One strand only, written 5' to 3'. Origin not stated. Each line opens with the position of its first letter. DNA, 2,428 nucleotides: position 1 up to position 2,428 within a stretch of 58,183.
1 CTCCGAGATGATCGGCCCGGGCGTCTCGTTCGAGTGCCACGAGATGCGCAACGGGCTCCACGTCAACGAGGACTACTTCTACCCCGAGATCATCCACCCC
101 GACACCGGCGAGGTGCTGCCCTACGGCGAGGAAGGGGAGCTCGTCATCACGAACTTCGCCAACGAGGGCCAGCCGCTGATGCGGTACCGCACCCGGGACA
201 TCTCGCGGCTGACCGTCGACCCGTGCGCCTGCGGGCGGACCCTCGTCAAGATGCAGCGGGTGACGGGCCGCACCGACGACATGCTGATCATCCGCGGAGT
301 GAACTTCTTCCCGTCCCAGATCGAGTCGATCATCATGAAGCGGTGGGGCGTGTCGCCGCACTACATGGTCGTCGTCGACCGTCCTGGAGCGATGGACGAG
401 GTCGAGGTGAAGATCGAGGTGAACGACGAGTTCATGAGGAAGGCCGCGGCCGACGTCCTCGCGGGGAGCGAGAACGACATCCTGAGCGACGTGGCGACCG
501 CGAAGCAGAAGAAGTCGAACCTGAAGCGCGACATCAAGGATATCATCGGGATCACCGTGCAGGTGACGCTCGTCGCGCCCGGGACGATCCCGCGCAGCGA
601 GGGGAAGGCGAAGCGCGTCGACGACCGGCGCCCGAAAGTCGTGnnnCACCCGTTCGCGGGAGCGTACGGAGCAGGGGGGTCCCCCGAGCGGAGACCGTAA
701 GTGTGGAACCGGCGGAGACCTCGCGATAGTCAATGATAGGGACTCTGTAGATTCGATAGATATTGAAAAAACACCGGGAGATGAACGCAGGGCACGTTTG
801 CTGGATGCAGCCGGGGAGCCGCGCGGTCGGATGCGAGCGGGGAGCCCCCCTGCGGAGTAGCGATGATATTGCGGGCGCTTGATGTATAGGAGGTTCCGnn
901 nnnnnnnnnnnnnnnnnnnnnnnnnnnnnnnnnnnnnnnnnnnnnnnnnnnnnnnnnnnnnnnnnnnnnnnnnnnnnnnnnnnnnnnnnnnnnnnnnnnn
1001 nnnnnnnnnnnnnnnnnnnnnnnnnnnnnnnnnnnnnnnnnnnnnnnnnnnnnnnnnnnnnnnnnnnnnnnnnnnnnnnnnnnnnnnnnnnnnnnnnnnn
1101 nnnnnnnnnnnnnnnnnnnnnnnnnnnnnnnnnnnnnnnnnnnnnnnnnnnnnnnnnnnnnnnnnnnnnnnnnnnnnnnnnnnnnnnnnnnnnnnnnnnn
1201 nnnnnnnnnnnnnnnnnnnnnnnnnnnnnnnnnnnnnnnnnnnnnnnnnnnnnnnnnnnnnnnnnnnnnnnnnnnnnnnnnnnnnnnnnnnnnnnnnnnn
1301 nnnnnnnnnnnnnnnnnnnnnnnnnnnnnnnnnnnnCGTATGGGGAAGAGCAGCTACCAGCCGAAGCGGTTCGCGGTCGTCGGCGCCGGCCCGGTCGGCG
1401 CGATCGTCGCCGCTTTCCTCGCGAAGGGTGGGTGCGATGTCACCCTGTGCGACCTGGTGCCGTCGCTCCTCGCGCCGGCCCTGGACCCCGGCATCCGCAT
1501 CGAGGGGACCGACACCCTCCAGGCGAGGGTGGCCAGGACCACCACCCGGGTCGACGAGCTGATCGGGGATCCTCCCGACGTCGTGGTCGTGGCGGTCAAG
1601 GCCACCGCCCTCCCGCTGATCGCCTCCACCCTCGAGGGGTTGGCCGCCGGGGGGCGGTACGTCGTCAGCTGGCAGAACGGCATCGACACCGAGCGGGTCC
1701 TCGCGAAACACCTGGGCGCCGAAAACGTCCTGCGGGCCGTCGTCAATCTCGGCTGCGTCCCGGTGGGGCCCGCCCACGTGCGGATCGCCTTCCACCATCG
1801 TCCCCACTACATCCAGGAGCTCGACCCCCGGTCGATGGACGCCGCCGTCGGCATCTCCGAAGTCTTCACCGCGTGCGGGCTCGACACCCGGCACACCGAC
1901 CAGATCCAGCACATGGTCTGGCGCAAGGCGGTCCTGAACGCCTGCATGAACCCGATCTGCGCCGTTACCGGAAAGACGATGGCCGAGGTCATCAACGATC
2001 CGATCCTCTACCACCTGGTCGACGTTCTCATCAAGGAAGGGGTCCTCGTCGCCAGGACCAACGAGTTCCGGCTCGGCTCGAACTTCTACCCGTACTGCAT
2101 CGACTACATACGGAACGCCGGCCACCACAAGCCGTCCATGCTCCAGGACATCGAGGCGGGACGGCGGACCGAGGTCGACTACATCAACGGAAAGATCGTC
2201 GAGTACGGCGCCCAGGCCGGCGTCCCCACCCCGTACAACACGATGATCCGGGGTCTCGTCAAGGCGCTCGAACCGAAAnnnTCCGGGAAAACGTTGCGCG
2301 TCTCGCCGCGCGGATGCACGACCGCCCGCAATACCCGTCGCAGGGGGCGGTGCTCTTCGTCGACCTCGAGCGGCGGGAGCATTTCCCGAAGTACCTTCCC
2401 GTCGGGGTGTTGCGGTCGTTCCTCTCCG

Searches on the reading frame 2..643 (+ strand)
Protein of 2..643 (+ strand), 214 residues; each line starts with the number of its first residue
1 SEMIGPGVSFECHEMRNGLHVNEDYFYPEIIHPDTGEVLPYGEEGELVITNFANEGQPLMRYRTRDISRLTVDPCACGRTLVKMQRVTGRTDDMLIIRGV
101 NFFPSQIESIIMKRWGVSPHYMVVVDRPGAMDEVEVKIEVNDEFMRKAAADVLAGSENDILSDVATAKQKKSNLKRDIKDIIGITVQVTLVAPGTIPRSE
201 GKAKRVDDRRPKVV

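Call 49: search_protein_families(library=pfam, proteins=[window:2-643:+], max_evalue=0.00001)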
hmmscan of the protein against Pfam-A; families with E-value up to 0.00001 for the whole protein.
window:2-643:+ (214 aa): 1 family
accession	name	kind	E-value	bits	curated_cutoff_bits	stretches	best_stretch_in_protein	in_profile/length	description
PF14535.12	AMP-binding_C_2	-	2.6e-28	98.6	25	1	99-210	1-96/96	AMP-binding enzyme C-terminal domain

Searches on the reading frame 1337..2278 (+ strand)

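Call 49: search_protein_families(library=pfam, proteins=[window:1337-2278:+], max_evalue=0.00001)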
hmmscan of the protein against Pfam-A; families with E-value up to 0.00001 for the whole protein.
window:1337-2278:+ (314 aa): 4 families
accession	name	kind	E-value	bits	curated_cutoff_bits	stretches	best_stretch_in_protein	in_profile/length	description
PF08546.17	ApbA_C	-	1.1e-36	126.4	22.7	1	190-312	2-125/125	Ketopantoate reductase PanE/ApbA C terminal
PF02558.23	ApbA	-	2.6e-23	82.8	22.2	1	13-161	2-147/150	Ketopantoate reductase PanE/ApbA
PF07992.20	Pyr_redox_2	-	4.1e-08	33.4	26.1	1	8-83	141-217/291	Pyridine nucleotide-disulphide oxidoreductase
PF00070.33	Pyr_redox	-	2.6e-06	28.3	22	1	11-64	1-53/82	Pyridine nucleotide-disulphide oxidoreductase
